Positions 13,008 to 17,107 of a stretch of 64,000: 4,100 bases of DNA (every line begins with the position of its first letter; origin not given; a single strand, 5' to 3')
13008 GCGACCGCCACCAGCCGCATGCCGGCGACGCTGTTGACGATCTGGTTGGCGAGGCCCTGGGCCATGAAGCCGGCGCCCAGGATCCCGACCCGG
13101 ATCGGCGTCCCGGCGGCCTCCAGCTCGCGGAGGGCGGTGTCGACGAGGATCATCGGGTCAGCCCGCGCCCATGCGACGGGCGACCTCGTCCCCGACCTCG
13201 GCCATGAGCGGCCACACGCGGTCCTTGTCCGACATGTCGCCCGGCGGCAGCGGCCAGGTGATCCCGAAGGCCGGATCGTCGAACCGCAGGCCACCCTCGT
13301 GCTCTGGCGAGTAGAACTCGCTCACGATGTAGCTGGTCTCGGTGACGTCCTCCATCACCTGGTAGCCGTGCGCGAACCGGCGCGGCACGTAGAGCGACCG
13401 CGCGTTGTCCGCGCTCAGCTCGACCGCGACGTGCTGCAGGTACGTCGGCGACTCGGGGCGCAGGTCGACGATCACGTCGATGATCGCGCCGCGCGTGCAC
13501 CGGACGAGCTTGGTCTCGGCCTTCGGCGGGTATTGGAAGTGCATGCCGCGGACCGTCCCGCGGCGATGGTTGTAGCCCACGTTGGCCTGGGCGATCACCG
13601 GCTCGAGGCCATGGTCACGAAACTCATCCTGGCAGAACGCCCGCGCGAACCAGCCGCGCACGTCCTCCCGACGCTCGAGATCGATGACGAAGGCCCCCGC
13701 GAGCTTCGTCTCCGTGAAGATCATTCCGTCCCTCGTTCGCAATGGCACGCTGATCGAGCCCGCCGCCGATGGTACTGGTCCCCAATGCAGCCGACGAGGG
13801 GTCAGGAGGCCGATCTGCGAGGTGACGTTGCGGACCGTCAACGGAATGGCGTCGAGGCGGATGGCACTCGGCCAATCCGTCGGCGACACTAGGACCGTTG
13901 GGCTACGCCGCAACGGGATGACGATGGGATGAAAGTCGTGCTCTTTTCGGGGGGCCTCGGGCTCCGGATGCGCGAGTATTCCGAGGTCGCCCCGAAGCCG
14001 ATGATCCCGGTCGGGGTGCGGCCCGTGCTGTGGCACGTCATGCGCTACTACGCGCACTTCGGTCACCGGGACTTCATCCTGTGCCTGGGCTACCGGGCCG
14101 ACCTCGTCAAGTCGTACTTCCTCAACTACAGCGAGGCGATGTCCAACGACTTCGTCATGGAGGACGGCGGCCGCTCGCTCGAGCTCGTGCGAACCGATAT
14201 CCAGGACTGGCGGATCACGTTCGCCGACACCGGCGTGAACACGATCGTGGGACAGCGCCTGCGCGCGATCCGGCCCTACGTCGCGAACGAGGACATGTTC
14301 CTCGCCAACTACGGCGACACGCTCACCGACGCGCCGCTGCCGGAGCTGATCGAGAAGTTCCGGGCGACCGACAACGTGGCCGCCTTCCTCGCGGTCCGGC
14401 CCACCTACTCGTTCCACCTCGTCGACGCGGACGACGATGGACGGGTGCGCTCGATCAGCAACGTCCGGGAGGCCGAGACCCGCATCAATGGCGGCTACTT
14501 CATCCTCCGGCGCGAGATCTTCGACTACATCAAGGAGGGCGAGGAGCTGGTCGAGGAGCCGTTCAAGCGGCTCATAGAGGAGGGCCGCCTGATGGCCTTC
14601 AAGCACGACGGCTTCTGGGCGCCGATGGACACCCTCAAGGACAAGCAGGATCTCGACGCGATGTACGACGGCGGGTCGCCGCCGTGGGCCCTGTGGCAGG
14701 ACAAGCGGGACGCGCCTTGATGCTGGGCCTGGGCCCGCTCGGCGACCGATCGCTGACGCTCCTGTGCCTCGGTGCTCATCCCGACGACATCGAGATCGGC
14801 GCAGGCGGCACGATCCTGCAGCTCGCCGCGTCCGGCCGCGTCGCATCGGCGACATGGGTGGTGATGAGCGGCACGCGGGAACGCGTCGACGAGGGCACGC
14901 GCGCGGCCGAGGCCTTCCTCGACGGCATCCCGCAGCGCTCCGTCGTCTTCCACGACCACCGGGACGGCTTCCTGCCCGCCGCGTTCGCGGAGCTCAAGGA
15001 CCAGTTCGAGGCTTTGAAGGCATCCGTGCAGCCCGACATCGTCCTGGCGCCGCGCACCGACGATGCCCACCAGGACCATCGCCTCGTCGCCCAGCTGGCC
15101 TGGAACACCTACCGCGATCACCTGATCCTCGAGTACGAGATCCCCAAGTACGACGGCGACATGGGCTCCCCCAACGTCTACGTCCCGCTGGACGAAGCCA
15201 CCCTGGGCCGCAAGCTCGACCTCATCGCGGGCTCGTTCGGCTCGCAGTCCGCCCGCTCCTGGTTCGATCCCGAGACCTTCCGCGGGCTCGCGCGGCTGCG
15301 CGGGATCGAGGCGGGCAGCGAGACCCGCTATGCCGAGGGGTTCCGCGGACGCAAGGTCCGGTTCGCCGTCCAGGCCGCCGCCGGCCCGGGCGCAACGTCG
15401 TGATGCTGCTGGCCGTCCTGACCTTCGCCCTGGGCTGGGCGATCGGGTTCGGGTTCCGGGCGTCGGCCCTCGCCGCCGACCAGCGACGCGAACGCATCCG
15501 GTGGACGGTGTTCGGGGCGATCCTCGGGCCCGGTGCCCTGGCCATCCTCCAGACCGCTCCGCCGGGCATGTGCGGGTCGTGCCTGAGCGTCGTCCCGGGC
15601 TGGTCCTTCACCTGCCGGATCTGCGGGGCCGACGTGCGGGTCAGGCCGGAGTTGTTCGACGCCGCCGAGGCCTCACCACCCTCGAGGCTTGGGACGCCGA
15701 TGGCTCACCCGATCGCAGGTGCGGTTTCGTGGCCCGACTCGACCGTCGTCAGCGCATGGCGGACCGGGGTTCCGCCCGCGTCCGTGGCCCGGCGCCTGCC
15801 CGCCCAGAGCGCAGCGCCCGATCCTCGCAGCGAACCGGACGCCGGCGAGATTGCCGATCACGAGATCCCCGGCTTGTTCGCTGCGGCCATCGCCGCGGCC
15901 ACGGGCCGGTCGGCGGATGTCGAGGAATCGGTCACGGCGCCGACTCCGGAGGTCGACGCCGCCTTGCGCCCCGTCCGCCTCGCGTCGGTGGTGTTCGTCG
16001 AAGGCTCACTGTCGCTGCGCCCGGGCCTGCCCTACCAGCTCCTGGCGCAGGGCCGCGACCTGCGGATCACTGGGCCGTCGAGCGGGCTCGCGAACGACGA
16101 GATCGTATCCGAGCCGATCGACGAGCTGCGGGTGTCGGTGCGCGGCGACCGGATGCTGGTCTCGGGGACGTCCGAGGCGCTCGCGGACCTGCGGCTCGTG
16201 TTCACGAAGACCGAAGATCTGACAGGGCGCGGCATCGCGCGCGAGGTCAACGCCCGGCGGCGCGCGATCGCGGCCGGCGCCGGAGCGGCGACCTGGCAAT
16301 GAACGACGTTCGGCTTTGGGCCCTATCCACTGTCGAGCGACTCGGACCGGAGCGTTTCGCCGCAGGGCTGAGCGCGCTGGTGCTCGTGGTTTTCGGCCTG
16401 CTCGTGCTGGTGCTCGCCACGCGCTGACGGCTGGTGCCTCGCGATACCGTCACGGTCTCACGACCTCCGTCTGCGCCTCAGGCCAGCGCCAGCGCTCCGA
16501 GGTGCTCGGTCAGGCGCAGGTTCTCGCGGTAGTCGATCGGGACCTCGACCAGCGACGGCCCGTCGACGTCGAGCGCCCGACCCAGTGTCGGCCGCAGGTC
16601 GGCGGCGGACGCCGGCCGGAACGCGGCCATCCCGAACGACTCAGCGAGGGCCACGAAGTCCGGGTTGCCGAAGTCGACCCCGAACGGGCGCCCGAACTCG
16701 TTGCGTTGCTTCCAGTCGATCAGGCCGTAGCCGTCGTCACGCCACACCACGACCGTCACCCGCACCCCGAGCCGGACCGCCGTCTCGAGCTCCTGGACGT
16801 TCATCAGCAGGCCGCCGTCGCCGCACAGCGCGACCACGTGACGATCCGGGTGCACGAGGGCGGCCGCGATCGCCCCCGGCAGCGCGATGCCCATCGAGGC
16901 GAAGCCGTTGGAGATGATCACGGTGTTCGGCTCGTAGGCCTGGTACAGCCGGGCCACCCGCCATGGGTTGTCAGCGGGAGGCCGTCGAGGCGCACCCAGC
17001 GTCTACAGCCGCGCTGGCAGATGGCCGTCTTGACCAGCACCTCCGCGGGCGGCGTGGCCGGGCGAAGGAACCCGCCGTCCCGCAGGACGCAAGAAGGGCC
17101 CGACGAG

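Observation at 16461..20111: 499-bp near-perfect direct repeat of a gene 3' end brackets a lower-GC single-gene insertion with no mobility genes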

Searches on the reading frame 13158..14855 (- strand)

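Call 6: search_protein_families(library=pfam, proteins=[window:13158-14855:-])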
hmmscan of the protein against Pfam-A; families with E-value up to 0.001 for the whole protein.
window:13158-14855:- (565 aa): 1 family
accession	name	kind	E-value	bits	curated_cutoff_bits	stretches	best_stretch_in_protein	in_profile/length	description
PF00908.23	dTDP_sugar_isom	-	1.7e-60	204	27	1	382-552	1-167/168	dTDP-4-dehydrorhamnose 3,5-epimerase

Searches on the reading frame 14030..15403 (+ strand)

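Call 6: search_protein_families(library=pfam, proteins=[window:14030-15403:+])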
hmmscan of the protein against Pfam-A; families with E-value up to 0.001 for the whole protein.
window:14030-15403:+ (457 aa): 1 family
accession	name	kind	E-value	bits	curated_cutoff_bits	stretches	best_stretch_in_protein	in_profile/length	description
PF02585.22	PIG-L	-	6.4e-15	56.2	28.2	1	245-359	1-127/129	GlcNAc-PI de-N-acetylase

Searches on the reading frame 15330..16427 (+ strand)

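Call 6: search_protein_families(library=pfam, proteins=[window:15330-16427:+])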
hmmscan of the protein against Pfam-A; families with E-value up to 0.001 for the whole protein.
window:15330-16427:+ (365 aa): 0 families

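Call 15: search_protein_families(library=ncbifam, proteins=[window:15330-16427:+], max_evalue=0.01)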
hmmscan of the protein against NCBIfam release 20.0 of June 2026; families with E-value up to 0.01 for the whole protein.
window:15330-16427:+ (365 aa): 0 families

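Call 69: search_protein_families(library=pfam, proteins=[window:15397-16302:+], max_evalue=5)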
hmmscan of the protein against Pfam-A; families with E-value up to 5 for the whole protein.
window:15397-16302:+ (301 aa): 1 family
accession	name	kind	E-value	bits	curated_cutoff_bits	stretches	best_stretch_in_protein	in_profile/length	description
PF11772.13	EpuA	-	0.26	11.4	27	1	1-20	3-22/46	DNA-directed RNA polymerase subunit beta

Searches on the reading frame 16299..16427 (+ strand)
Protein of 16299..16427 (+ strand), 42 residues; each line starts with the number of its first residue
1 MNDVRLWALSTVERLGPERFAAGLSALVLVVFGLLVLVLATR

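Call 67: find_encoding_contigs(protein=window:16299-16427:+, flank=8000, max_places=8)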
Protein window:16299-16427:+ (42 aa): 2 contigs read that carry it; 2 places shown.
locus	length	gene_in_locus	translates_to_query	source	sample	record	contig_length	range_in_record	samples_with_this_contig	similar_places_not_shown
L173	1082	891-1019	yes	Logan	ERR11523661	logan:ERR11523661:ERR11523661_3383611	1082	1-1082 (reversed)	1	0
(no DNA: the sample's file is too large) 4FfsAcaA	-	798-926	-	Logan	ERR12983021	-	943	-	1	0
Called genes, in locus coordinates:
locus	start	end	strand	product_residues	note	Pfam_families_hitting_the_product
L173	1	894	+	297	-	?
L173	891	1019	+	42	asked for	-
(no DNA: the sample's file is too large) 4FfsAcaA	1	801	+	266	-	?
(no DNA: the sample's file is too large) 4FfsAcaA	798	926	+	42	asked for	-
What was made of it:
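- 16299..16427 (+): Small gene Y, encoding a 42-aa hydrophobic peptide. Its ATG overlaps the stop of X (ATGA). An identical protein occurs on two Logan short-read contigs (call 67).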

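Call 69: search_protein_families(library=pfam, proteins=[window:16299-16427:+], max_evalue=5)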
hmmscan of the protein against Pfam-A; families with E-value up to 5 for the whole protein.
window:16299-16427:+ (42 aa): 0 families

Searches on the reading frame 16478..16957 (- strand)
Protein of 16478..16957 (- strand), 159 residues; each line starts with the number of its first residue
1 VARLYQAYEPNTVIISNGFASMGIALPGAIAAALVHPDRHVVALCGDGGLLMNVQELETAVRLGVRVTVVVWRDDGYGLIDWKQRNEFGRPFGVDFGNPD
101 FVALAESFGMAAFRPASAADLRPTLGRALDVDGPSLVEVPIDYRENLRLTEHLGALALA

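Call 6: search_protein_families(library=pfam, proteins=[window:16478-16957:-])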
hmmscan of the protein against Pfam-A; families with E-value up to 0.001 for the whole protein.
window:16478-16957:- (159 aa): 1 family
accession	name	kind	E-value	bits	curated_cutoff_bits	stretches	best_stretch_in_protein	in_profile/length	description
PF02775.26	TPP_enzyme_C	-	7.7e-41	139.8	21.9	1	1-139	9-151/151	Thiamine pyrophosphate enzyme, C-terminal TPP binding domain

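Call 41: find_homologous_proteins(query=window:16478-16957:-, max_evalue=1e-40)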
Query window:16478-16957:- (159 aa): 1291 proteins with E <= 1e-40 among 2400 candidates; the best 120 are listed.
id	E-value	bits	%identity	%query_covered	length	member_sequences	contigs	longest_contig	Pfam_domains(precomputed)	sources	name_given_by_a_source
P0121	3.3e-100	350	100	100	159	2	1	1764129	PF02775.27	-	-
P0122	5.5e-95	333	96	99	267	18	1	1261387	PF02775.27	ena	-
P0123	1.8e-88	312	90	98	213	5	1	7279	PF02775.27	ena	-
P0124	2.5e-86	305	87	99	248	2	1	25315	PF02775.27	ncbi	-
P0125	2.6e-85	302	86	99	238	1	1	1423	PF02775.27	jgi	-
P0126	3.7e-85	301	87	99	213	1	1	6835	PF02775.27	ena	-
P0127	4.5e-85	301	85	99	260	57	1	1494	PF02775.27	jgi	jgi:acetolactate synthase-1/2/3 large subunit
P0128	4.6e-85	301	87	99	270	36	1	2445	PF02775.27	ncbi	ncbi:MAG TPA: thiamine pyrophosphate-dependent enzyme, partial [Candidatus Limnocylindrales bacteriu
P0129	4.8e-85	301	85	99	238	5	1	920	PF02775.27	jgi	jgi:acetolactate synthase-1/2/3 large subunit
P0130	8.9e-85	300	85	99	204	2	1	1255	PF02775.27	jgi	jgi:acetolactate synthase-1/2/3 large subunit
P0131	2.5e-84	299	85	98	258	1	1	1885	PF02775.27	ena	-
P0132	5.5e-84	298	85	99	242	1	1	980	PF02775.27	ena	-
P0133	6.9e-84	297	85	99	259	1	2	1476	PF02775.27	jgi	jgi:acetolactate synthase-1/2/3 large subunit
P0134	1.4e-83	296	84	99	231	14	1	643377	PF02775.27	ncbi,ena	-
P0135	3.1e-83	295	83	99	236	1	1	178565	PF02775.27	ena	-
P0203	2.2e-70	253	97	74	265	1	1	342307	PF02775.27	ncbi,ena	-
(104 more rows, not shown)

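Call 42: find_encoding_contigs(protein=P0122, flank=10000, max_places=4)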
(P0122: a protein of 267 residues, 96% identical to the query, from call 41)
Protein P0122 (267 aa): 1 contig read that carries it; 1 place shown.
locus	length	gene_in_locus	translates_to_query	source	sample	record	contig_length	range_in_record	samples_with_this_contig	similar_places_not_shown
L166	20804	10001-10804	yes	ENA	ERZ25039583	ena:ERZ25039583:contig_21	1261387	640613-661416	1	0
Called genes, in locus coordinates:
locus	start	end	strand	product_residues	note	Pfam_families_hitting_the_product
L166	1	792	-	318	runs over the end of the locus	-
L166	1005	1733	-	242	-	-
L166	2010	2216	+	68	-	PF00171:Aldedh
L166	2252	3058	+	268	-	PF13489:Methyltransf_23, PF02353:CMAS (weak), PF13847:Methyltransf_31, PF08241:Methyltransf_11, PF08242:Methyltransf_12, PF13649:Methyltransf_25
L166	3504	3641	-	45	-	-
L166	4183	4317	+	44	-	PF00441:Acyl-CoA_dh_1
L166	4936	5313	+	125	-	PF13607:Succ_CoA_lig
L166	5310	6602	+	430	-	-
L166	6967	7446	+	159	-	PF12389:Peptidase_M73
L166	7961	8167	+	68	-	-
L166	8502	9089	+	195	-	-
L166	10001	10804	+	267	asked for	PF02775:TPP_enzyme_C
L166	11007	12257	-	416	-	-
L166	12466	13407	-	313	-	PF01073:3Beta_HSD, PF01370:Epimerase, PF02719:Polysacc_synt_2, PF04321:RmlD_sub_bind, PF16363:GDP_Man_Dehyd, PF13460:NAD_binding_10 (weak), PF07993:NAD_binding_4 (weak)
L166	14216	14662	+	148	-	-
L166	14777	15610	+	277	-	PF04321:RmlD_sub_bind, PF01073:3Beta_HSD (faint), PF01370:Epimerase, PF02719:Polysacc_synt_2, PF07993:NAD_binding_4 (faint), PF16363:GDP_Man_Dehyd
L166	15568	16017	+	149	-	PF02719:Polysacc_synt_2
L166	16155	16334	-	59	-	-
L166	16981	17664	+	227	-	-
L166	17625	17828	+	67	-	-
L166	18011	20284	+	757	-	PF02597:ThiS, PF02391:MoaE, PF09043:Lys-AminoMut_A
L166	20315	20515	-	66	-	-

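Call 43: find_encoding_contigs(protein=P0203, flank=10000, max_places=4)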
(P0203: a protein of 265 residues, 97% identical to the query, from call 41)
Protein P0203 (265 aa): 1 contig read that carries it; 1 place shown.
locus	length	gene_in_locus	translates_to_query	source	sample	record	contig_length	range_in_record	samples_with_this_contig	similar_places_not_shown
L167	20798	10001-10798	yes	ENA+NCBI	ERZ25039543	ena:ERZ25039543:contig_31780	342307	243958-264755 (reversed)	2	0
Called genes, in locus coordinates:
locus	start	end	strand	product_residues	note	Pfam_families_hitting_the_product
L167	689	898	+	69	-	-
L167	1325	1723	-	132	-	-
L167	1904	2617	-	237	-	-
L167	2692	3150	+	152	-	PF00171:Aldedh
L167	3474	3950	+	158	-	-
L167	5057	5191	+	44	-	PF00441:Acyl-CoA_dh_1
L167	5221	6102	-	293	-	-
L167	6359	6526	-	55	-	-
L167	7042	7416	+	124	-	PF13549:ATP-grasp_5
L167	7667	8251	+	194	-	PF12389:Peptidase_M73 (weak)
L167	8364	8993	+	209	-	-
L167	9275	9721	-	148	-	-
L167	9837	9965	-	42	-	-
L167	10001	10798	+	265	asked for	PF02775:TPP_enzyme_C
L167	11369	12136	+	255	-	-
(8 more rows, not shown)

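Call 52: list_cluster_members(proteins=[P0121, P0001, P0011, P0122])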
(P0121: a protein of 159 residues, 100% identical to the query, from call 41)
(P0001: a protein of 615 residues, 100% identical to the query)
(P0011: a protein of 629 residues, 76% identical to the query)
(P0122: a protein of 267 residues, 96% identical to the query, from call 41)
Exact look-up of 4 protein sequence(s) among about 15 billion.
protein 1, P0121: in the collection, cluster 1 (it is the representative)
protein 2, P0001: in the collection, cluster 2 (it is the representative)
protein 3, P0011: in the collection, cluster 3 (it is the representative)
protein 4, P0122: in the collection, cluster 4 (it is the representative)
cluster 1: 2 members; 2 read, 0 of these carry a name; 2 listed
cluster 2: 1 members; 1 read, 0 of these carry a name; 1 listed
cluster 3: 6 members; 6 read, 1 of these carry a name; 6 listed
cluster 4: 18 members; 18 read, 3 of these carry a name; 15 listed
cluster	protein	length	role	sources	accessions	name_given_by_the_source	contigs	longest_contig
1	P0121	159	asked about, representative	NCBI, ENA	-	-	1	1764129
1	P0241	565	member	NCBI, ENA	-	-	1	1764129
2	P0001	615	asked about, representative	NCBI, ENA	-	-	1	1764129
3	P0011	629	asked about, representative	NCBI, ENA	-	-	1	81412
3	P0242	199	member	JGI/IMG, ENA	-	hypothetical protein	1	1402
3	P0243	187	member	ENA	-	-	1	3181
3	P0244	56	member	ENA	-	-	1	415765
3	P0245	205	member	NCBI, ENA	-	-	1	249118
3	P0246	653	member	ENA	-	-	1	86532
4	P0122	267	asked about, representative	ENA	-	-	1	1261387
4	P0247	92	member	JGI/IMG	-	acetolactate synthase-1/2/3 large subunit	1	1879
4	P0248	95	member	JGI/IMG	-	acetolactate synthase-1/2/3 large subunit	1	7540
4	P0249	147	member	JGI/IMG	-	acetolactate synthase-1/2/3 large subunit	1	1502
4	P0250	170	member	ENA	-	-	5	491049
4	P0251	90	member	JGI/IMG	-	-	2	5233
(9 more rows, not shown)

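Call 53: find_encoding_contigs(protein=P0250, flank=7000, max_places=5)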
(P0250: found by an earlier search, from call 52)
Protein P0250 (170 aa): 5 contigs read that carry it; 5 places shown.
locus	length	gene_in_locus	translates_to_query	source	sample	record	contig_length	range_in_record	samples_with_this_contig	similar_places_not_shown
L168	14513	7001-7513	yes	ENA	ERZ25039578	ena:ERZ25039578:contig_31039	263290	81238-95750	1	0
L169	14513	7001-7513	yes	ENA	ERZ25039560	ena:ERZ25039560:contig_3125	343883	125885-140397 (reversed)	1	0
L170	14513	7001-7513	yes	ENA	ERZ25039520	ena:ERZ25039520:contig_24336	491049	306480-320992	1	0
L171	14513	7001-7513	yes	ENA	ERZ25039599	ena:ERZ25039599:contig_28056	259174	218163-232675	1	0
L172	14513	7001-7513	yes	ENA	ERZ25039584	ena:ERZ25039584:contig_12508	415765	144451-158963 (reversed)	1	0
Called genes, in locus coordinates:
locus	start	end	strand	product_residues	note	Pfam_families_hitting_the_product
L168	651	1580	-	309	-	-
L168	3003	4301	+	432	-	PF13549:ATP-grasp_5, PF12389:Peptidase_M73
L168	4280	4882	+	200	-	-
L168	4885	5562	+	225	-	-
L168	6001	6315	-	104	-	-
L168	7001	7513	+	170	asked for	PF02775:TPP_enzyme_C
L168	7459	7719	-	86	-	-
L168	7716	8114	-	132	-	-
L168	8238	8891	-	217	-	-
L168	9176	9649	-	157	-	PF01370:Epimerase, PF16363:GDP_Man_Dehyd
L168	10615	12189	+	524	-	PF13727:CoA_binding_3, PF01370:Epimerase, PF16363:GDP_Man_Dehyd, PF01073:3Beta_HSD (weak), PF02719:Polysacc_synt_2, PF04321:RmlD_sub_bind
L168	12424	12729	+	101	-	-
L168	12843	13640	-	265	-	PF12706:Lactamase_B_2 (weak)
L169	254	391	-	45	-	-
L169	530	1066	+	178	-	PF00441:Acyl-CoA_dh_1, PF22924:ACOX_C_alpha1, PF08028:Acyl-CoA_dh_2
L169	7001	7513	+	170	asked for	PF02775:TPP_enzyme_C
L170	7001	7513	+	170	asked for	PF02775:TPP_enzyme_C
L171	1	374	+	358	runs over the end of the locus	-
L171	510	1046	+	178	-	PF00441:Acyl-CoA_dh_1, PF22924:ACOX_C_alpha1, PF08028:Acyl-CoA_dh_2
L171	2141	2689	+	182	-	-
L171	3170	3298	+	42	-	PF13549:ATP-grasp_5 (weak)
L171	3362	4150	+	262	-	-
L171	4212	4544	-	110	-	-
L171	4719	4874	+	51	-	-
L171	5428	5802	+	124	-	-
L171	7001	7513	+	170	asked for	PF02775:TPP_enzyme_C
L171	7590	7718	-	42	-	-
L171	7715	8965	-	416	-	-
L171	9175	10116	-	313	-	PF01073:3Beta_HSD, PF01370:Epimerase, PF02719:Polysacc_synt_2, PF04321:RmlD_sub_bind, PF16363:GDP_Man_Dehyd, PF07993:NAD_binding_4 (faint), PF13460:NAD_binding_10 (weak)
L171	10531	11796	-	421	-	-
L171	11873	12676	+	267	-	PF01370:Epimerase (weak), PF02719:Polysacc_synt_2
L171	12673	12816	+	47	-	-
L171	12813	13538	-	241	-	PF13483:Lactamase_B_3, PF12706:Lactamase_B_2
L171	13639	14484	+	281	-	-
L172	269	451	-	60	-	-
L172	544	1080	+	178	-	PF00441:Acyl-CoA_dh_1, PF22924:ACOX_C_alpha1, PF08028:Acyl-CoA_dh_2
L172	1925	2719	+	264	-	-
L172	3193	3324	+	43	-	PF13549:ATP-grasp_5 (weak)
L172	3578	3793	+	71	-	-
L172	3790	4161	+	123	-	-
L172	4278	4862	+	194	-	-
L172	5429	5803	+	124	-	-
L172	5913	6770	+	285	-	PF02776:TPP_enzyme_N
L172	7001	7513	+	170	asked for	PF02775:TPP_enzyme_C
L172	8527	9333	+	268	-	-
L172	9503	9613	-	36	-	-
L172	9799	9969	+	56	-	-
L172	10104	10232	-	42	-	-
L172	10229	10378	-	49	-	-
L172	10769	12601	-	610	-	PF01370:Epimerase, PF02719:Polysacc_synt_2 (faint), PF04321:RmlD_sub_bind (weak), PF16363:GDP_Man_Dehyd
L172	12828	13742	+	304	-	-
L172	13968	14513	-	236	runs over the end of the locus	-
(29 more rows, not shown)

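Call 66: find_encoding_contigs(protein=P0241, flank=8000, max_places=6)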
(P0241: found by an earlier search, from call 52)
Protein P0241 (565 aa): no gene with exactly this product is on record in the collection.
